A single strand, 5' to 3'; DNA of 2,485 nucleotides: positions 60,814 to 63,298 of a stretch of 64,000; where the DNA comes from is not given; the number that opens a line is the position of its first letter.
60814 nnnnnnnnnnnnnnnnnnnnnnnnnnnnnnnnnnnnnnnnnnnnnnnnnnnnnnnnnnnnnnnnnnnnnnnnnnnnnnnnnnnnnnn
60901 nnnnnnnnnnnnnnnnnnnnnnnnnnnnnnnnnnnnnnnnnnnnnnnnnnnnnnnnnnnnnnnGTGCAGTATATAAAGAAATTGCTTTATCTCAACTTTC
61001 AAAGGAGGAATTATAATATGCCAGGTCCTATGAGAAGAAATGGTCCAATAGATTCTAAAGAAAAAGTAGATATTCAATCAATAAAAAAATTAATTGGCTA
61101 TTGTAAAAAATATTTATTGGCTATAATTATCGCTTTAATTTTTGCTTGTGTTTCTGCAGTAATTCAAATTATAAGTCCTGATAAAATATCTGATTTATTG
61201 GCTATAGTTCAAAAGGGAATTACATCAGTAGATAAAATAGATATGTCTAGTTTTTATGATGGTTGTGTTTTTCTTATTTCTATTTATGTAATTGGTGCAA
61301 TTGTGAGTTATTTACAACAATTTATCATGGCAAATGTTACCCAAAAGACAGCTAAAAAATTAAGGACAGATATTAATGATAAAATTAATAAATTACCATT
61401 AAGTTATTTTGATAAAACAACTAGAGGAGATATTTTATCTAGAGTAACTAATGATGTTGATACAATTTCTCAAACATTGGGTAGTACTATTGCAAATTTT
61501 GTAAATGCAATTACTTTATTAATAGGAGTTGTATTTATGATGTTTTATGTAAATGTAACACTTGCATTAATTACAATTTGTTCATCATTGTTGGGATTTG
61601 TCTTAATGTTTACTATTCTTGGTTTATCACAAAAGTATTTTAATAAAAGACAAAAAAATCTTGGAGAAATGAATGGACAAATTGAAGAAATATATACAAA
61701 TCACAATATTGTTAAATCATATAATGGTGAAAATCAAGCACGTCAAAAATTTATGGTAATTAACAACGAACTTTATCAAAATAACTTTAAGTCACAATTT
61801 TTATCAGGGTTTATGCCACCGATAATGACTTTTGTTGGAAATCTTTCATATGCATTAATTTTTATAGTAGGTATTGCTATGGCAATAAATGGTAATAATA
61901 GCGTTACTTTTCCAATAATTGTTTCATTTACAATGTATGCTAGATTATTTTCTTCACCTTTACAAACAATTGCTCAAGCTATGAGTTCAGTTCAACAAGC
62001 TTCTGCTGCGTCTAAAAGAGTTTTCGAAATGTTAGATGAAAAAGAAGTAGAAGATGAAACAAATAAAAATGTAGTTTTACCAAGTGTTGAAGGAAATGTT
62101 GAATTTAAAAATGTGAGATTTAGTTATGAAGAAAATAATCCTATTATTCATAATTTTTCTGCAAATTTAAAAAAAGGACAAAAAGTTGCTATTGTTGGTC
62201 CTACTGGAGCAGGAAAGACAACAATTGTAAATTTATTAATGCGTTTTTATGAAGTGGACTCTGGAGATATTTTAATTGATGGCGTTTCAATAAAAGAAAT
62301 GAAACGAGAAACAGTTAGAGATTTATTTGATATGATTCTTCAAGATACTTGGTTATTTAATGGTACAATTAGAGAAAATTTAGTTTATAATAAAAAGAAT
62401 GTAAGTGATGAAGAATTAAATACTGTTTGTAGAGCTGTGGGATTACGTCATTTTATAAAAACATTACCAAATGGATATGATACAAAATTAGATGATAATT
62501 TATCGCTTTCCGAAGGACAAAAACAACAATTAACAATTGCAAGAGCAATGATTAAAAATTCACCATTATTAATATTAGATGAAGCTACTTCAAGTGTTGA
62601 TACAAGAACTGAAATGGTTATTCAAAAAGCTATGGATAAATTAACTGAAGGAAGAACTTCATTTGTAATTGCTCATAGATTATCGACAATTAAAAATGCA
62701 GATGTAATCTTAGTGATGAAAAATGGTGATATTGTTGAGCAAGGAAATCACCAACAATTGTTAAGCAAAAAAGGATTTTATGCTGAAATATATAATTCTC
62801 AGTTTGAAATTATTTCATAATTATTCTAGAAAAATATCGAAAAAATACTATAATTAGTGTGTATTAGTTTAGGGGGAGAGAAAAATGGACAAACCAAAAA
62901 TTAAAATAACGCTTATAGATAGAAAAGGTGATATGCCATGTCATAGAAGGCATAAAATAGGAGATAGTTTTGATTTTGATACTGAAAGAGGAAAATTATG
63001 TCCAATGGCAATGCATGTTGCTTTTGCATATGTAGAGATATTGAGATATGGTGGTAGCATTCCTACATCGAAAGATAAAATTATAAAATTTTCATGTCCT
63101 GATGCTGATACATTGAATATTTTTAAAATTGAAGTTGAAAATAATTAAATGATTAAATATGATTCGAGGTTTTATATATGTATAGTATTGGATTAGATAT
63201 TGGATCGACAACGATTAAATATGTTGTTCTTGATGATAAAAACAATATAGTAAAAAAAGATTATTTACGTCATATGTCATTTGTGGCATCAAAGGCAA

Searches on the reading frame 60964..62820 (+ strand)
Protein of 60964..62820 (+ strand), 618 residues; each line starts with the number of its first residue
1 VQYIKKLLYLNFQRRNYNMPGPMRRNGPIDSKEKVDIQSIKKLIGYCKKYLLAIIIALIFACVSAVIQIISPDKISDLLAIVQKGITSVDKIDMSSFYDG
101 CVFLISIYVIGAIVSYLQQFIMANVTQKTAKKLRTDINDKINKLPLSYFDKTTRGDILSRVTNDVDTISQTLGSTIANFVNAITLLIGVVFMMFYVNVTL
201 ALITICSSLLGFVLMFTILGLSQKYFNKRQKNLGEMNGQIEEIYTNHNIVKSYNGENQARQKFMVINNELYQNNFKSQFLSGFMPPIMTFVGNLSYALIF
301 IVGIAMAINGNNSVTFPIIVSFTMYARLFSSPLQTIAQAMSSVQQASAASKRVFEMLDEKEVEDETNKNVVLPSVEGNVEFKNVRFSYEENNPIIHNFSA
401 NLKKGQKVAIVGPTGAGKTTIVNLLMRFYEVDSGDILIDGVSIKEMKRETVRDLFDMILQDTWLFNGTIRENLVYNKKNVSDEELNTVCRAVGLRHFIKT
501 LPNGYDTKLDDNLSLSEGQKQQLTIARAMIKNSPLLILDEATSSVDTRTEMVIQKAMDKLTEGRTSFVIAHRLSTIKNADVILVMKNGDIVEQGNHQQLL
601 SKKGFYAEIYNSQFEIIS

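Call 8: search_protein_families(library=pfam, proteins=[window:60964-62820:+])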
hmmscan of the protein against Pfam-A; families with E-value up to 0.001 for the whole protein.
window:60964-62820:+ (618 aa): 5 families
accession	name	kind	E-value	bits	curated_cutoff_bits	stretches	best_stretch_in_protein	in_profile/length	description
PF00664.28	ABC_membrane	-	1.1e-52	179.9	28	1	54-333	1-274/274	ABC transporter transmembrane region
PF00005.33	ABC_tran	-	4.8e-30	105.4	25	1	396-543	2-137/137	ABC transporter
PF02463.25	SMC_N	-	2.7e-07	30.7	40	1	472-586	110-212/220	RecF/RecN/SMC N terminal domain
PF13401.12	AAA_22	-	2.5e-05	25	27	1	408-463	8-59/130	AAA domain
PF09818.15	ABC_ATPase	-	0.00023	20.7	23.2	0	471-584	113-229/283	P-loop domain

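Call 53: search_protein_families(library=ncbifam, proteins=[window:60964-62817:+], max_evalue=0.00001)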
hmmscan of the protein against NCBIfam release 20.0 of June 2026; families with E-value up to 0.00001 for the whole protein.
window:60964-62817:+ (618 aa): 178 families (the best 25 are shown)
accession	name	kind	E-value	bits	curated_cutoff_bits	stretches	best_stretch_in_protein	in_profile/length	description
TIGR02203.1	MsbA_lipidA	equivalog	4.3e-130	434.9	602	1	41-615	3-571/572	lipid A export permease/ATP-binding protein MsbA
TIGR02204.1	MsbA_rel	hypoth_equivalog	2.5e-115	386.3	780.4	1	37-614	3-576/576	ABC transporter, permease/ATP-binding protein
NF052233.1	CphA_assoc_ABC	equivalog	1.8e-111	373.8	880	1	36-614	168-744/766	cyanophycin metabolism-associated ABC transporter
NF008381.0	PRK11176.1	equivalog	8.6e-111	371.1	867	1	32-615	5-581/582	lipid A ABC transporter ATP-binding protein/permease MsbA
TIGR00958.1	3a01208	subfamily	5.6e-106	355.5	874.6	1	36-608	147-709/711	antigen peptide transporter 2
NF045513.1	HepA_fam_ABC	equivalog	2.6e-102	343.3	725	1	54-613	52-609/610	heterocyst formation ABC transporter subunit HepA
TIGR01846.1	type_I_sec_HlyB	subfamily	2.1e-100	337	725.55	1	49-614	139-693/694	type I secretion system permease/ATPase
NF010178.0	PRK13657.1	equivalog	3.3e-98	329.6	733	1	126-614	84-571/588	glucan ABC transporter ATP-binding protein/ permease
NF008056.1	PRK10790.1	equivalog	2.5e-94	316.9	746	1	38-613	9-575/584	SmdB family multidrug efflux ABC transporter permease/ATP-binding protein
TIGR03796.1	NHLM_micro_ABC1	equivalog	4.4e-91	306.1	853.3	1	105-609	201-708/710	NHLP family bacteriocin export ABC transporter peptidase/permease/ATPase subunit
TIGR01193.1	bacteriocin_ABC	subfamily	2.2e-87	294.2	523.85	1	37-611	141-707/708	peptide cleavage/export ABC transporter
TIGR03375.1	type_I_sec_LssB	subfamily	2.3e-86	290.6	693.1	1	107-602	198-691/696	type I secretion system permease/ATPase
TIGR03797.1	NHLM_micro_ABC2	equivalog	1e-84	285.4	709.4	1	54-613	138-685/686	NHLP bacteriocin export ABC transporter permease/ATPase subunit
NF008364.0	PRK11160.1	equivalog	1.5e-84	284.6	630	1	112-611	74-573/575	heme ABC transporter ATP-binding protein/permease CydC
NF008055.0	PRK10789.1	equivalog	1.6e-83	281.2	845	1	48-613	16-571/590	SmdA family multidrug ABC transporter permease/ATP-binding protein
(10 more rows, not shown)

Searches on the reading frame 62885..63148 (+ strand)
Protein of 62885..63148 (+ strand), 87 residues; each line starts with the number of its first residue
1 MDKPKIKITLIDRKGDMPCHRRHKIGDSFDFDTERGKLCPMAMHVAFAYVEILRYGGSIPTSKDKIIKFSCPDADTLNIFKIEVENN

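Call 8: search_protein_families(library=pfam, proteins=[window:62885-63148:+])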
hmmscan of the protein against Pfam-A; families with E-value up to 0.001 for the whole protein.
window:62885-63148:+ (87 aa): 0 families

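Call 53: search_protein_families(library=ncbifam, proteins=[window:62885-63145:+], max_evalue=0.00001)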
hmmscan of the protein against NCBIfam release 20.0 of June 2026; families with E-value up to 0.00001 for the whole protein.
window:62885-63145:+ (87 aa): 1 family
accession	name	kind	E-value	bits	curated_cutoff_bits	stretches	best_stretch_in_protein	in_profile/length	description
TIGR04076.1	TIGR04076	subfamily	1.6e-22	79.8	33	1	4-85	2-89/91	TIGR04076 family protein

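Call 63: find_encoding_contigs(protein=window:62885-63148:+, flank=10000, max_places=3)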
Protein window:62885-63148:+ (87 aa): no gene with exactly this product is on record in the collection.
